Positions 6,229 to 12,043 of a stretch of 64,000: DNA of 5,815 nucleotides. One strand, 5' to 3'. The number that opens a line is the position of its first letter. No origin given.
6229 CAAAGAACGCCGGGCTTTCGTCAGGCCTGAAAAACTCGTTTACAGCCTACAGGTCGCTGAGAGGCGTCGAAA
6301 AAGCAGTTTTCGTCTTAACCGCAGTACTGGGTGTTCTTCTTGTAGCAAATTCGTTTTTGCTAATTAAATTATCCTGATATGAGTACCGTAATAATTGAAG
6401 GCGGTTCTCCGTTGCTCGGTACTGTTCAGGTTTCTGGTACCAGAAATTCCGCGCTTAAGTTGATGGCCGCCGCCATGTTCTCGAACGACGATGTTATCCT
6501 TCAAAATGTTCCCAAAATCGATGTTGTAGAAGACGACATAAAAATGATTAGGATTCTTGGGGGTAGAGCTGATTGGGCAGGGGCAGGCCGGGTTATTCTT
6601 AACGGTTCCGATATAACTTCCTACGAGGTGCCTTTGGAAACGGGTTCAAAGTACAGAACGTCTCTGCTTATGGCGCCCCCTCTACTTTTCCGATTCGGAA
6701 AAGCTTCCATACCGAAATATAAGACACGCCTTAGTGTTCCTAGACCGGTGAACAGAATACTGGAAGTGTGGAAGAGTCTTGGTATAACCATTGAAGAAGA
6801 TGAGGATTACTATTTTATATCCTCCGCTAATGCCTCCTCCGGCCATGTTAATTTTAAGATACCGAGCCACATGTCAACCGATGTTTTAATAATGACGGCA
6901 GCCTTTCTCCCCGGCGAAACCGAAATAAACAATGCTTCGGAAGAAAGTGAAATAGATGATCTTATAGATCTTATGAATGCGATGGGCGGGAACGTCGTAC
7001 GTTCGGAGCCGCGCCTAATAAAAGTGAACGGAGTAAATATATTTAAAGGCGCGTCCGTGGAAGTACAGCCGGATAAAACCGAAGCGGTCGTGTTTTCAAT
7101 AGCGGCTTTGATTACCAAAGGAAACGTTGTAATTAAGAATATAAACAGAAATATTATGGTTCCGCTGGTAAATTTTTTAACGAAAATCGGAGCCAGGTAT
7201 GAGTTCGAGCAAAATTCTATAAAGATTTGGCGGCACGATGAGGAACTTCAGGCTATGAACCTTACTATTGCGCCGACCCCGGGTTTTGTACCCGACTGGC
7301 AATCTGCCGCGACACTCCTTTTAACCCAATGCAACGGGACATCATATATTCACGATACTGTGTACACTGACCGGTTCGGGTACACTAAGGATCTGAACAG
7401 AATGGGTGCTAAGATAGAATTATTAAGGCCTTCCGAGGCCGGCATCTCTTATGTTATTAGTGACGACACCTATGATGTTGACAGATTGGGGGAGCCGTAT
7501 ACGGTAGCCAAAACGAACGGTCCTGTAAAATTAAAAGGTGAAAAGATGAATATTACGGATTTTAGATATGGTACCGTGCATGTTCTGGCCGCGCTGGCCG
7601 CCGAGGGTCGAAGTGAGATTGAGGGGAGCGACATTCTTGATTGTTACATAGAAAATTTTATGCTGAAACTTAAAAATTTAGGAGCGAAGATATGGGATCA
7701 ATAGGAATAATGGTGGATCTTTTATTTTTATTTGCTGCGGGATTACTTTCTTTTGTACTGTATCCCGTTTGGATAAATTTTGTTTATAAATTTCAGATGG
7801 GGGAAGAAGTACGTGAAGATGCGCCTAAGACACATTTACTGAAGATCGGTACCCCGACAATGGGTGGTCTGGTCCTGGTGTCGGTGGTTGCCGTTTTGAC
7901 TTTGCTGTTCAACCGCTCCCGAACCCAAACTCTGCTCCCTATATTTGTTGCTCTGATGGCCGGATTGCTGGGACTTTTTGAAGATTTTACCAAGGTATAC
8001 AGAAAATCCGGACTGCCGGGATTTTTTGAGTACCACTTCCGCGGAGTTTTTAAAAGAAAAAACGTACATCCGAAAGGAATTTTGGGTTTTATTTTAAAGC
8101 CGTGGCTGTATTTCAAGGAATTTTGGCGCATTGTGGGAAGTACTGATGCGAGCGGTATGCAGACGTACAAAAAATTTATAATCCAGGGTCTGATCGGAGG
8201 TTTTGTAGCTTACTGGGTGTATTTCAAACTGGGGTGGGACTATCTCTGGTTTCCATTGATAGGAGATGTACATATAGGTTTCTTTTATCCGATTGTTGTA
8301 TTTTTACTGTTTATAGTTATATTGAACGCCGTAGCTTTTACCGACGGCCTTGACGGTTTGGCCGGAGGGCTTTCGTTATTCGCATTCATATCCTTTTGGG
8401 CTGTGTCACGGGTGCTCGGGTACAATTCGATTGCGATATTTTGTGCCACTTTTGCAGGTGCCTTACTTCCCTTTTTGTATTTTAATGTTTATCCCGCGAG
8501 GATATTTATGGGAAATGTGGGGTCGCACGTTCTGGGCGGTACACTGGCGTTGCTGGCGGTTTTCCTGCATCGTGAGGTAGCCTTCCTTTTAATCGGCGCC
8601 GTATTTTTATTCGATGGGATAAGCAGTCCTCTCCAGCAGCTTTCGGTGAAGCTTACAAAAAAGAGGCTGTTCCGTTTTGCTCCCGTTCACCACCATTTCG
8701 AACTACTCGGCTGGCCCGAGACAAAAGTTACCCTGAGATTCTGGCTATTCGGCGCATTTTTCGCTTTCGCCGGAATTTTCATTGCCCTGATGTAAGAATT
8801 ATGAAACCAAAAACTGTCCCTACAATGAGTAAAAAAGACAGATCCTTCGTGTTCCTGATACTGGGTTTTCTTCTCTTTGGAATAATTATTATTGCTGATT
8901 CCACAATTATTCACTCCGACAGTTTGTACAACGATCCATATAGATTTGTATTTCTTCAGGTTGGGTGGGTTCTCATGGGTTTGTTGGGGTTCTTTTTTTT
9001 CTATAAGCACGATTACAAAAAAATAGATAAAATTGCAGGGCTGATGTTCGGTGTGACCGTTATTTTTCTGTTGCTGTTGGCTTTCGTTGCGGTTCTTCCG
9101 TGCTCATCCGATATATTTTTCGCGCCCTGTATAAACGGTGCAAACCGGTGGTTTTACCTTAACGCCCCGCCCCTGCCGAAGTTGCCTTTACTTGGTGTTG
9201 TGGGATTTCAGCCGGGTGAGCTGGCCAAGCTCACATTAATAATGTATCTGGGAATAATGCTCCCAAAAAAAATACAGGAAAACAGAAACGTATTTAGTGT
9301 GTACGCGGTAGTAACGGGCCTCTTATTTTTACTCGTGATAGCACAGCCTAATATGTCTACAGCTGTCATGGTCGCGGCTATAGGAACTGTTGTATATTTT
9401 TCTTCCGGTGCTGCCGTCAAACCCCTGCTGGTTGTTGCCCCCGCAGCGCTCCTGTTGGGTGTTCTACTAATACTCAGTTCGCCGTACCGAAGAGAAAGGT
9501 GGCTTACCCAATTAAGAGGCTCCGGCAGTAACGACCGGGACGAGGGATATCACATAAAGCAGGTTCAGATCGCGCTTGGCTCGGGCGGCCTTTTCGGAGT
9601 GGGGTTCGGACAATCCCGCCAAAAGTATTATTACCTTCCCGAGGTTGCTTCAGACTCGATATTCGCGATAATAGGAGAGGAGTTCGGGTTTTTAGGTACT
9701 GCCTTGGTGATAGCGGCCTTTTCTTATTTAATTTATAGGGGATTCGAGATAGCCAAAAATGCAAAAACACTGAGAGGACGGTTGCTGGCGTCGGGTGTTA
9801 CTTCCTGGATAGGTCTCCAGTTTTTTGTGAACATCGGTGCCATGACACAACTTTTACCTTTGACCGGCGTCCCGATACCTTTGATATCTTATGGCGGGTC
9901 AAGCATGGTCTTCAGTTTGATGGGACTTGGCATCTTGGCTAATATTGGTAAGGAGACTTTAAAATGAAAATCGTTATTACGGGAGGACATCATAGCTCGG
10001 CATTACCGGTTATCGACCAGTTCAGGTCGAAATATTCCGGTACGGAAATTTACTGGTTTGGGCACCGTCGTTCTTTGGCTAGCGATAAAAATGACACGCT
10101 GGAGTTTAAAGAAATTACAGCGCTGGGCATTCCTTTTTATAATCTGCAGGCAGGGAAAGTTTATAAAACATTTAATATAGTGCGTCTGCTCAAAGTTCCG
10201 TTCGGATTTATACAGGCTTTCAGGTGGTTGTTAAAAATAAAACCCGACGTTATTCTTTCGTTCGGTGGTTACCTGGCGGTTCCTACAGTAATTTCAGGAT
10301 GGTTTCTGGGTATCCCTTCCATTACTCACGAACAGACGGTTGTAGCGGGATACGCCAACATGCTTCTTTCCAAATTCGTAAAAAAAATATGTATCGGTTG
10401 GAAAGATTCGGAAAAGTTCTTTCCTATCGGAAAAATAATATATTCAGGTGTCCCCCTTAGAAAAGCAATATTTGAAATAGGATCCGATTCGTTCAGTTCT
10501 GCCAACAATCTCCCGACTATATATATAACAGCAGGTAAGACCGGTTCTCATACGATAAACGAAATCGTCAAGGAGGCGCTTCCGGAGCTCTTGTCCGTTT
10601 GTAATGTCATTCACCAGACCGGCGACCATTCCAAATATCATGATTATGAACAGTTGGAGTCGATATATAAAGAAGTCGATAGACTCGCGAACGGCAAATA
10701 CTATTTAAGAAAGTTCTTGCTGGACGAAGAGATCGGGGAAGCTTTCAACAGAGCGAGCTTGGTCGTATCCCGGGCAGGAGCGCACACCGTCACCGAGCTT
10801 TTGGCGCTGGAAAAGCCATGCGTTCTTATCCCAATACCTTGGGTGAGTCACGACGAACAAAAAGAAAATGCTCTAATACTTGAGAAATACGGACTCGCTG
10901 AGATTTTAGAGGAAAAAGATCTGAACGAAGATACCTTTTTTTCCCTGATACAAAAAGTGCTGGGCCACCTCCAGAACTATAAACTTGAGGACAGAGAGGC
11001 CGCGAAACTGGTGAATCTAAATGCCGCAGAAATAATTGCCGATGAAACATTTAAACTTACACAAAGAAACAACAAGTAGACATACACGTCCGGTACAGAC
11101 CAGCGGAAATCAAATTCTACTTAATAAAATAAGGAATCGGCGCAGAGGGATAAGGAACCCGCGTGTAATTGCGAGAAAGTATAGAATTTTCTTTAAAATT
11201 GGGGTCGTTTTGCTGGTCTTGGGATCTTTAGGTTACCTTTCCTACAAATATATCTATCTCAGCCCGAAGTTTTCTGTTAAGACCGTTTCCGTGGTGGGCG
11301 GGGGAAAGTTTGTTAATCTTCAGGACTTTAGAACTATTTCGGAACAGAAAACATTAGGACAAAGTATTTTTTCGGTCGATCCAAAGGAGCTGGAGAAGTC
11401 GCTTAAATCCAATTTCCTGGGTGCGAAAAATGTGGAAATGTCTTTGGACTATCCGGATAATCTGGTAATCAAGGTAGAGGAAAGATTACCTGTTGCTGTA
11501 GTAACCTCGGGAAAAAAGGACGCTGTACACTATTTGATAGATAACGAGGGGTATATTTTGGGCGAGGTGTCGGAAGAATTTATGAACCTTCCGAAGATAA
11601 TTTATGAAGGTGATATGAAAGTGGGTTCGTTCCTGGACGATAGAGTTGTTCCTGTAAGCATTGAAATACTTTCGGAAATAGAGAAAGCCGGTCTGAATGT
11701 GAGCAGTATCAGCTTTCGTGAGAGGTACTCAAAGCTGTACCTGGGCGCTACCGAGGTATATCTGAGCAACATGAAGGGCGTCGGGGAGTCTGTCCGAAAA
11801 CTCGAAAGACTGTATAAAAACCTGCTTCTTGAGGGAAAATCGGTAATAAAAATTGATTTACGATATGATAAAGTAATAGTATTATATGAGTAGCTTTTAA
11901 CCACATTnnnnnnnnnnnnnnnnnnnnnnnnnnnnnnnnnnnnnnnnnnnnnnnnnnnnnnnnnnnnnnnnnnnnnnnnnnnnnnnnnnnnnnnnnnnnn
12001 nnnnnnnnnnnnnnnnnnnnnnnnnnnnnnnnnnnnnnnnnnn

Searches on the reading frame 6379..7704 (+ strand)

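Call 42: search_protein_families(library=pfam, proteins=[window:6379-7704:+], max_evalue=0.001)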
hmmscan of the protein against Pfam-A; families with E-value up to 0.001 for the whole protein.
window:6379-7704:+ (441 aa): 1 family
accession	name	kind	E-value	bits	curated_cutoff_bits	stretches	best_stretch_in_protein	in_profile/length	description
PF00275.25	EPSP_synthase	-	3.2e-50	171.5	22.8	1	7-428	2-414/417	EPSP synthase (3-phosphoshikimate 1-carboxyvinyltransferase)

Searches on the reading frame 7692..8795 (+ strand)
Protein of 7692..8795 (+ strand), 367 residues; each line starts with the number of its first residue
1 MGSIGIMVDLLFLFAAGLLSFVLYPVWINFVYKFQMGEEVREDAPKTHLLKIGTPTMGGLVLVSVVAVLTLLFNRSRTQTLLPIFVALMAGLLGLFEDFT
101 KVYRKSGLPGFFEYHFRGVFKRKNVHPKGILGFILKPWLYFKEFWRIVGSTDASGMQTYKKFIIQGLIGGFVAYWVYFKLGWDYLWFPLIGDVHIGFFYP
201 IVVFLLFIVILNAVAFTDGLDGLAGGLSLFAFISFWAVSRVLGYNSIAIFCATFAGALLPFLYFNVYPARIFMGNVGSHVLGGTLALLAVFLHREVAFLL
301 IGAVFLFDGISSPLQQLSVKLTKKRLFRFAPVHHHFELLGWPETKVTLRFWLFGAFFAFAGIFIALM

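Call 71: search_protein_families(library=pfam, proteins=[window:7692-8795:+], max_evalue=0.00001)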
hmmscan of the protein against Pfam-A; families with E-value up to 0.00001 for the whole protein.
window:7692-8795:+ (367 aa): 1 family
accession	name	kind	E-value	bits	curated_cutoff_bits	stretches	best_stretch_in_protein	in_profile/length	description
PF00953.26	Glycos_transf_4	-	3.7e-28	99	27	1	152-292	19-159/160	Glycosyl transferase family 4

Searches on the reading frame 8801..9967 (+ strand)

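Call 71: search_protein_families(library=pfam, proteins=[window:8801-9967:+], max_evalue=0.00001)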
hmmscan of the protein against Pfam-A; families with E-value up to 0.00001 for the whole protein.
window:8801-9967:+ (388 aa): 1 family
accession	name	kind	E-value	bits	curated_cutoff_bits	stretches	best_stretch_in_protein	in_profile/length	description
PF01098.24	FTSW_RODA_SPOVE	-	2.7e-83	280.4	26.4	1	17-386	4-354/356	Cell cycle protein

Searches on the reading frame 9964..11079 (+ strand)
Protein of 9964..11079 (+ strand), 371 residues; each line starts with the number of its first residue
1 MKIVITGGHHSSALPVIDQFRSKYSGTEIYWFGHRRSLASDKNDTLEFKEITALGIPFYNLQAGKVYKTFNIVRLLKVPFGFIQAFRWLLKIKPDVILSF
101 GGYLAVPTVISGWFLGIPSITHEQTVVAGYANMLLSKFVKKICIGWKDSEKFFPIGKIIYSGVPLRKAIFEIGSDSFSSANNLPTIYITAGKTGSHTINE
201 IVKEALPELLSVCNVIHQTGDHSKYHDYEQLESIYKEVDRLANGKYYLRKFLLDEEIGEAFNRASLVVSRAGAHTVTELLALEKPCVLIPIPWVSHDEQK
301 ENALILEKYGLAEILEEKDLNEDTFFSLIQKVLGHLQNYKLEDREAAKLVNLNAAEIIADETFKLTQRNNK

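Call 71: search_protein_families(library=pfam, proteins=[window:9964-11079:+], max_evalue=0.00001)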
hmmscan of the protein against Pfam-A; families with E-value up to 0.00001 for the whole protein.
window:9964-11079:+ (371 aa): 2 families
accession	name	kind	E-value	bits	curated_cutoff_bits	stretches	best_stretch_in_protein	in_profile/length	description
PF04101.22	Glyco_tran_28_C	-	4.2e-25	89.1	22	1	185-346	1-154/166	Glycosyltransferase family 28 C-terminal domain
PF03033.26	Glyco_transf_28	-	4.6e-16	59.6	26.2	1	6-143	8-138/139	Glycosyltransferase family 28 N-terminal domain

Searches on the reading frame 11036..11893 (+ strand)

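Call 71: search_protein_families(library=pfam, proteins=[window:11036-11893:+], max_evalue=0.00001)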
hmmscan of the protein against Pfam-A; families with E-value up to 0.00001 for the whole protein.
window:11036-11893:+ (285 aa): 1 family
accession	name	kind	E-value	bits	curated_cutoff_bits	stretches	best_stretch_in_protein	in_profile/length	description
PF08478.15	POTRA_1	-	7.5e-10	39.4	23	1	79-150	1-69/69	POTRA domain, FtsQ-type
